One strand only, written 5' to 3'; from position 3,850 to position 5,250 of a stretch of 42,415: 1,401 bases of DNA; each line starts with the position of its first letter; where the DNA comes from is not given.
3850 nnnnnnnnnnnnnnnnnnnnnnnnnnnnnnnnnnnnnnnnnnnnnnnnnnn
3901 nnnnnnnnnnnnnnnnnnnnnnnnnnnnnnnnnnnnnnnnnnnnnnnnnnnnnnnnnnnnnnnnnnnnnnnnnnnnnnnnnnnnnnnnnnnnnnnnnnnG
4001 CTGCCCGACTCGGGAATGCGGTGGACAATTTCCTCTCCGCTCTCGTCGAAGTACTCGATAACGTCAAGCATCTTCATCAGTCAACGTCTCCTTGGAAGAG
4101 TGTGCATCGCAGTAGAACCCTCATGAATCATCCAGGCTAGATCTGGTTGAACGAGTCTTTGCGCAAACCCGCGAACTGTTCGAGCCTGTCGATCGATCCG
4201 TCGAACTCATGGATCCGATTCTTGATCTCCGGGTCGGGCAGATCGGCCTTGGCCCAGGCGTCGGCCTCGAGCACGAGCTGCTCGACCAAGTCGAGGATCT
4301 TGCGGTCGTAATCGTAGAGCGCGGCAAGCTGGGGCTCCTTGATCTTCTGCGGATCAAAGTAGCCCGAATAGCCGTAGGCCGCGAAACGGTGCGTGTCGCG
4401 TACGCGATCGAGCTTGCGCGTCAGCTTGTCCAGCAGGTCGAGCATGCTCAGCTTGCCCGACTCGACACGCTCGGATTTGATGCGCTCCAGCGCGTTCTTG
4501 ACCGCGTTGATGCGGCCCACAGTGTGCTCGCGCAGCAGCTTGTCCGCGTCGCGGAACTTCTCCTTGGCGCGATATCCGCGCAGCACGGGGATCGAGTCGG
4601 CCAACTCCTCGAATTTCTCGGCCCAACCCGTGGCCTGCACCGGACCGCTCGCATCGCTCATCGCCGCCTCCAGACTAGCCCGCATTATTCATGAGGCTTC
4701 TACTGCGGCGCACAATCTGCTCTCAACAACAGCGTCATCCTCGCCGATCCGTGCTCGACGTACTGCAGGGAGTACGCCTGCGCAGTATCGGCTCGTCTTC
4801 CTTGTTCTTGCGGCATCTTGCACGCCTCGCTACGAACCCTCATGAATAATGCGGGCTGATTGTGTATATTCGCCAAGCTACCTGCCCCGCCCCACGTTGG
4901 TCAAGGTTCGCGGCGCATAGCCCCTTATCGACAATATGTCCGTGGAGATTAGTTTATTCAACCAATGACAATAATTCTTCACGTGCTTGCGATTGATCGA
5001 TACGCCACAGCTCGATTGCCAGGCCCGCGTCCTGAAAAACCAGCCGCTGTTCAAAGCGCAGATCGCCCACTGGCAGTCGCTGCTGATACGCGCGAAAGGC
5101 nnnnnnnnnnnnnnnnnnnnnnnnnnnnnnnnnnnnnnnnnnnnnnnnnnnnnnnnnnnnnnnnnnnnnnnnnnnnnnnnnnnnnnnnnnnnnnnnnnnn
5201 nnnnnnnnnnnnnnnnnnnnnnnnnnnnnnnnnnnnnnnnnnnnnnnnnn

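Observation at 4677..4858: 20-bp perfect inverted repeat around a 141-nt segment, immediately upstream of the RBS of the 4137..4661 gene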

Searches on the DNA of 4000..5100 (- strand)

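Call 8: search_rna_families(source=window, start=4000, end=5100, threshold=evalue, max_evalue=10)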
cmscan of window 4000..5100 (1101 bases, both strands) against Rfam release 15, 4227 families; matches with E-value up to 10: 1.
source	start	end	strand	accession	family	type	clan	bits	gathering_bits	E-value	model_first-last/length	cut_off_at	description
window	4232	4307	+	RF00996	mir-631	Gene; miRNA;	-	18.9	59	2.9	1-73/73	no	mir-631 microRNA precursor family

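Call 44: search_dna_similar(query=window:4670-4865:-, collection=plasmids, mode=distant, max_evalue=1, max_rows=20)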
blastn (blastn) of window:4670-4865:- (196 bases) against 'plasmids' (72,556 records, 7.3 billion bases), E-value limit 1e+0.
Records with a match: 1; places in all: 1; records where one place covers at least 80% of the query: 0.
Best place of each record, by identity: 80-90% 1.
By first word of the organism name: Burkholderia 1.
By predicted mobility (MOB-suite, as given by PLSDB): non-mobilizable 1.
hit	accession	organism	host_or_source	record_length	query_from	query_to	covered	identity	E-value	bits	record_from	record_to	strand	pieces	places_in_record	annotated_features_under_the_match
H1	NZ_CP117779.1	Burkholderia sp. FERM BP-3421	soil sample,soil sample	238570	106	147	21%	81.0%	6e-1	41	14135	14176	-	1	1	carbamoyltransferase C-terminal domain-containing protein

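Call 45: search_dna_similar(query=window:4670-4865:-, collection=phages, mode=distant, max_evalue=1, max_rows=20)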
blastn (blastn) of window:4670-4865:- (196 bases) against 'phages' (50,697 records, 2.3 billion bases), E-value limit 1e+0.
No match.

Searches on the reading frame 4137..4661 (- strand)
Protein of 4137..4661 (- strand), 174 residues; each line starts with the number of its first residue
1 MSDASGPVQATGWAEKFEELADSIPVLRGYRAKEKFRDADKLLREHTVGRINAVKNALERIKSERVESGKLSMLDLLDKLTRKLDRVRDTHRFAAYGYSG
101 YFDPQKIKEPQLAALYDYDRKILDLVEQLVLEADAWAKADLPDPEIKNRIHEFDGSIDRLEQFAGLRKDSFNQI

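Call 16: search_protein_families(library=pfam, proteins=[window:4137-4661:-], max_evalue=0.01)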
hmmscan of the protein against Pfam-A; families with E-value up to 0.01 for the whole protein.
window:4137-4661:- (174 aa): 0 families

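Call 36: find_homologous_proteins(query=window:4137-4661:-, max_evalue=0.00001)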
Query window:4137-4661:- (174 aa): 7 proteins with E <= 0.00001 among 226 candidates.
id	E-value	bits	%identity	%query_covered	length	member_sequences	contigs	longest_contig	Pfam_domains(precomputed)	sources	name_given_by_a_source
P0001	1.1e-108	379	100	100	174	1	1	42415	-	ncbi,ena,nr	ncbi:MAG: hypothetical protein P9M14_06700 [Candidatus Alcyoniella australis]|nr:hypothetical protei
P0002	3.7e-16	78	40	67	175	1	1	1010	-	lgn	-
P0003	1.7e-15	75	37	74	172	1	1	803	-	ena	-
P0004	4.2e-15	74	33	90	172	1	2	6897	-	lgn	-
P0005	3.4e-14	71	33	90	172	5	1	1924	-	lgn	-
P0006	6.2e-14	70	34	93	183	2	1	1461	-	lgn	-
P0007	5.0e-12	64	42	68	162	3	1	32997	-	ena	-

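Call 38: find_encoding_contigs(protein=P0007, flank=4000, max_places=4)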
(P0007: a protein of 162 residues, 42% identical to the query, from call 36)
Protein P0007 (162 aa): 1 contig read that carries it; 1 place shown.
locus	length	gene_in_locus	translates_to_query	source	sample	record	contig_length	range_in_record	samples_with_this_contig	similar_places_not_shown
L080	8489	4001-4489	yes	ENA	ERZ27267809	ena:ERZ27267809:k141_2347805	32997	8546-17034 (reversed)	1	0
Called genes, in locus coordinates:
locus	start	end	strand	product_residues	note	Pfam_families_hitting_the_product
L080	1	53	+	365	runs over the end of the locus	-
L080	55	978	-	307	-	PF00561:Abhydrolase_1, PF12146:Hydrolase_4, PF12697:Abhydrolase_6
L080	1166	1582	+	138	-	-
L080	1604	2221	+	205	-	PF00578:AhpC-TSA (faint)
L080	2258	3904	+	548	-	-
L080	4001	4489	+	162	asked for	-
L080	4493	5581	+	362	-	PF13421:Band_7_1, PF01145:Band_7, PF13240:Zn_Ribbon_1 (faint), PF13248:Zn_ribbon_3 (faint), PF24463:DUF7577 (faint), PF12773:DZR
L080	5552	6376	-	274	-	PF01497:Peripla_BP_2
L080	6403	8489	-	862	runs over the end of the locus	-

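Call 39: find_encoding_contigs(protein=P0004, flank=4000, max_places=4)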
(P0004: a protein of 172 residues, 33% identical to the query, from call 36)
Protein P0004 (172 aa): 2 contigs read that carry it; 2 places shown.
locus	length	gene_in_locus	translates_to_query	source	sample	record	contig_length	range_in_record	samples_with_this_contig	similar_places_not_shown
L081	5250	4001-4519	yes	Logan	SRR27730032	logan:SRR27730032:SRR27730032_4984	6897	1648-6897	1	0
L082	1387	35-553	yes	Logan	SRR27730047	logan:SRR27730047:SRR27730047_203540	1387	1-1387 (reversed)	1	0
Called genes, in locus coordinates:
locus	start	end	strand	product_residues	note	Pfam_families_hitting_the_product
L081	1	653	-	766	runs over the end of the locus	?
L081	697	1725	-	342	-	PF03706:LPG_synthase_TM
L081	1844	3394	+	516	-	PF11028:TMEM260_N, PF28495:TMEM260_2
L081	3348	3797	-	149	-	-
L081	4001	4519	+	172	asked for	-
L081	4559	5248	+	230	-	?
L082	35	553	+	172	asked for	-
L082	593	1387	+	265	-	?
